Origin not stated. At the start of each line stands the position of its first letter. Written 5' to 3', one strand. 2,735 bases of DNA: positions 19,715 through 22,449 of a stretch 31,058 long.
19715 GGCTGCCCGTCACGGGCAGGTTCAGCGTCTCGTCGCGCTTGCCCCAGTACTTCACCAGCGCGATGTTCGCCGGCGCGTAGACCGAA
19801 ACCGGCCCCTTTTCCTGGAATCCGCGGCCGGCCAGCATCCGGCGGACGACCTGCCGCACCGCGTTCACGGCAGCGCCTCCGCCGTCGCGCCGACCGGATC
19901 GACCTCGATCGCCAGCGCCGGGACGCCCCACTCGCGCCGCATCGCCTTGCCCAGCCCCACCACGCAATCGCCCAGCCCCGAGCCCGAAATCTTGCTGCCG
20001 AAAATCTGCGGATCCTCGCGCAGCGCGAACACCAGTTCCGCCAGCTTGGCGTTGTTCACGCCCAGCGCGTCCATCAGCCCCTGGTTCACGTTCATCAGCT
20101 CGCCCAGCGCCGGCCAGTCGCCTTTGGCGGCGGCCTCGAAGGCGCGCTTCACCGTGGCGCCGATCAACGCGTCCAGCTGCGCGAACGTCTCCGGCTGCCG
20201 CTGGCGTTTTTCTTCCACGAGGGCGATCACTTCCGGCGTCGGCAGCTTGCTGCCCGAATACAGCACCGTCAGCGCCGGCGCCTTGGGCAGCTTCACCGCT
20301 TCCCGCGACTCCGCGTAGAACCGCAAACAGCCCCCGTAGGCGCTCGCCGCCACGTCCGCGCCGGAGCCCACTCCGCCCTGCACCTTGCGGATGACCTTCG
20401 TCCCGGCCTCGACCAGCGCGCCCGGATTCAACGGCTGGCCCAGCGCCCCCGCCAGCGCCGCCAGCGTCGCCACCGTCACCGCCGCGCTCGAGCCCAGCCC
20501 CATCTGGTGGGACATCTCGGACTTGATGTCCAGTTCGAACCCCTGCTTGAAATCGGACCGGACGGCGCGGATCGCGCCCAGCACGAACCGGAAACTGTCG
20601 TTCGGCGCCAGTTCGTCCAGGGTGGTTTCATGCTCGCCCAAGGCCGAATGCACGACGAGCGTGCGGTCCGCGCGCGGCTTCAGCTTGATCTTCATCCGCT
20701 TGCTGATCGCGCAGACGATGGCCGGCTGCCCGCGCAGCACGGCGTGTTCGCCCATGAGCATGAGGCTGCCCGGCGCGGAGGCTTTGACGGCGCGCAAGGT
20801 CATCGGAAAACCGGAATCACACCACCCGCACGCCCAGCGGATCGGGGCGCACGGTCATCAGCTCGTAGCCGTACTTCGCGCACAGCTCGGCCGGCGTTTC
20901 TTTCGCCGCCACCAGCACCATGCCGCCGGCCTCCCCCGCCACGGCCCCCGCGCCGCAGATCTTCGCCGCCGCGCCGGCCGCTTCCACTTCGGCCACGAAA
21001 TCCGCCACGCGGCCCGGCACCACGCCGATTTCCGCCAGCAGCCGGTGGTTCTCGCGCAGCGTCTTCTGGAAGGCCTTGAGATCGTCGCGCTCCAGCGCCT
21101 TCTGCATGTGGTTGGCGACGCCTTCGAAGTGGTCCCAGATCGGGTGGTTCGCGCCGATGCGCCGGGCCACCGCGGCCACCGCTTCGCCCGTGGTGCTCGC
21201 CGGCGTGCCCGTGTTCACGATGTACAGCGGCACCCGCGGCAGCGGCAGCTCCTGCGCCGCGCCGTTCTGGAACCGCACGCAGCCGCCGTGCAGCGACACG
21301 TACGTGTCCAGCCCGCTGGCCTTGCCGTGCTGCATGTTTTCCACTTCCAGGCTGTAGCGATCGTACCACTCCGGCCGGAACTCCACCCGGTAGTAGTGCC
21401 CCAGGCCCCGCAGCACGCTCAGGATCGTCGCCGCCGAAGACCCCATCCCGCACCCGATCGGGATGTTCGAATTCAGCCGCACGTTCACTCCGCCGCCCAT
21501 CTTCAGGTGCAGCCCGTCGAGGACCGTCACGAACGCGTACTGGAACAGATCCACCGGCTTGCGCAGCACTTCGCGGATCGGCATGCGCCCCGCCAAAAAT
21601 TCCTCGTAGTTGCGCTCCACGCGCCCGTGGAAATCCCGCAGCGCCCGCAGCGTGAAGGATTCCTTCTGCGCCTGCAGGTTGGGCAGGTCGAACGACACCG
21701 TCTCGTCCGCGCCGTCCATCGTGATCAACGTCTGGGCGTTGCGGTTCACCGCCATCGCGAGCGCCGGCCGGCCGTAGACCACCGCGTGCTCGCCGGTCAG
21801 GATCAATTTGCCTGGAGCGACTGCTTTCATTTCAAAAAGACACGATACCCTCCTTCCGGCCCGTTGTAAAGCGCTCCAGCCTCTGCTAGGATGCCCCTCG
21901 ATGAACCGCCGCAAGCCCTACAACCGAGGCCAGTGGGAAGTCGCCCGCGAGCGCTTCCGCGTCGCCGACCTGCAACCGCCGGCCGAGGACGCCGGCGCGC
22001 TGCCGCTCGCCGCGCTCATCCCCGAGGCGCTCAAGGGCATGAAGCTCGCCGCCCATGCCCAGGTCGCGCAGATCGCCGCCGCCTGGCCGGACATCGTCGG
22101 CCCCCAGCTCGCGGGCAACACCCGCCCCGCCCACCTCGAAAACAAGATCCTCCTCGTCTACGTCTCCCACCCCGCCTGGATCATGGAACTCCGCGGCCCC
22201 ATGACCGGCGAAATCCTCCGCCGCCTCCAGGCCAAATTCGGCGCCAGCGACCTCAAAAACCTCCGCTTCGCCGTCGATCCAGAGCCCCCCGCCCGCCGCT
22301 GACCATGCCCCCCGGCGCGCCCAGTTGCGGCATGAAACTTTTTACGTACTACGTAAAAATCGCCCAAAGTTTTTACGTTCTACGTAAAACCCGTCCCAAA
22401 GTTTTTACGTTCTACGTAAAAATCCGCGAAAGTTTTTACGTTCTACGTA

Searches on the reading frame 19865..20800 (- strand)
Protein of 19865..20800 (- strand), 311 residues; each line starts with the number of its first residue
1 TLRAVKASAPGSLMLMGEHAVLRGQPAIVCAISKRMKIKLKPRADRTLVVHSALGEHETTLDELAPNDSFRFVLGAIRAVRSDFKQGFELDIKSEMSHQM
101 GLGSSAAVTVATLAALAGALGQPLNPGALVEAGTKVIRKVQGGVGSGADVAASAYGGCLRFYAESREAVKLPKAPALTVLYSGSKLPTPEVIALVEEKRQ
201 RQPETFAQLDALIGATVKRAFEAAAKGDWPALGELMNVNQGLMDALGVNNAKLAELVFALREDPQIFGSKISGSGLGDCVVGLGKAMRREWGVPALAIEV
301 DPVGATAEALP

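Call 69: search_protein_families(library=pfam, proteins=[window:19865-20800:-], max_evalue=0.00001)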
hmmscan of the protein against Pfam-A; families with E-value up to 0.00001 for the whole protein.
window:19865-20800:- (311 aa): 2 families
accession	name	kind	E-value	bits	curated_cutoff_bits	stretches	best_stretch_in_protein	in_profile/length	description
PF00288.32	GHMP_kinases_N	-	8.7e-18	64.8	22.3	1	72-157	2-87/87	GHMP kinases N terminal domain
PF08544.19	GHMP_kinases_C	-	5.3e-10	40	21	1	221-284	2-66/85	GHMP kinases C terminal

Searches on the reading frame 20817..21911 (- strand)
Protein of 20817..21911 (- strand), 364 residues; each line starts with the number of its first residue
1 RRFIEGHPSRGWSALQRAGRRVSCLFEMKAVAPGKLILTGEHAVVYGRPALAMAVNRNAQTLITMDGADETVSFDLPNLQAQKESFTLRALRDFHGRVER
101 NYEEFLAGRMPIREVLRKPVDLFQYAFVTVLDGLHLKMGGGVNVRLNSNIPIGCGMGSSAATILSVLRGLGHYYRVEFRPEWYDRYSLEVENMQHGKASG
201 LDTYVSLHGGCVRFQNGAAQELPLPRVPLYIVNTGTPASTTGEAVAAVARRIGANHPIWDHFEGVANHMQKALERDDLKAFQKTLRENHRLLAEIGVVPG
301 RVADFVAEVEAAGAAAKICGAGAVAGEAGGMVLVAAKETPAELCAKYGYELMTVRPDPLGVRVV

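Call 69: search_protein_families(library=pfam, proteins=[window:20817-21911:-], max_evalue=0.00001)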
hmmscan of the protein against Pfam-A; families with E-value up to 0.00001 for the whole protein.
window:20817-21911:- (364 aa): 1 family
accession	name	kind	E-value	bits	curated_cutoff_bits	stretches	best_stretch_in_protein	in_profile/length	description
PF00288.32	GHMP_kinases_N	-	6.6e-15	55.5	22.3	1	134-210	10-87/87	GHMP kinases N terminal domain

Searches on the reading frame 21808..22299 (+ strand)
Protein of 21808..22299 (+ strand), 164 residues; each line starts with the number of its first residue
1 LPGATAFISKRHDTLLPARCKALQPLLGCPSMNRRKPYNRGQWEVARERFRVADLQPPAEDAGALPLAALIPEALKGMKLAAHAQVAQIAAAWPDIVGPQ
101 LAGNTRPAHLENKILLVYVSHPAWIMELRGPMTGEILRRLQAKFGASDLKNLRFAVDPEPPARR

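Call 69: search_protein_families(library=pfam, proteins=[window:21808-22299:+], max_evalue=0.00001)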
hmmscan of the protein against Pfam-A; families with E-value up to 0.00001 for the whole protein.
window:21808-22299:+ (164 aa): 1 family
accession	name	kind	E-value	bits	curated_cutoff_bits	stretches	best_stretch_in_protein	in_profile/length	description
PF05258.17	DciA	-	2.6e-18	66.4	24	1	66-154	1-89/89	Dna[CI] antecedent, DciA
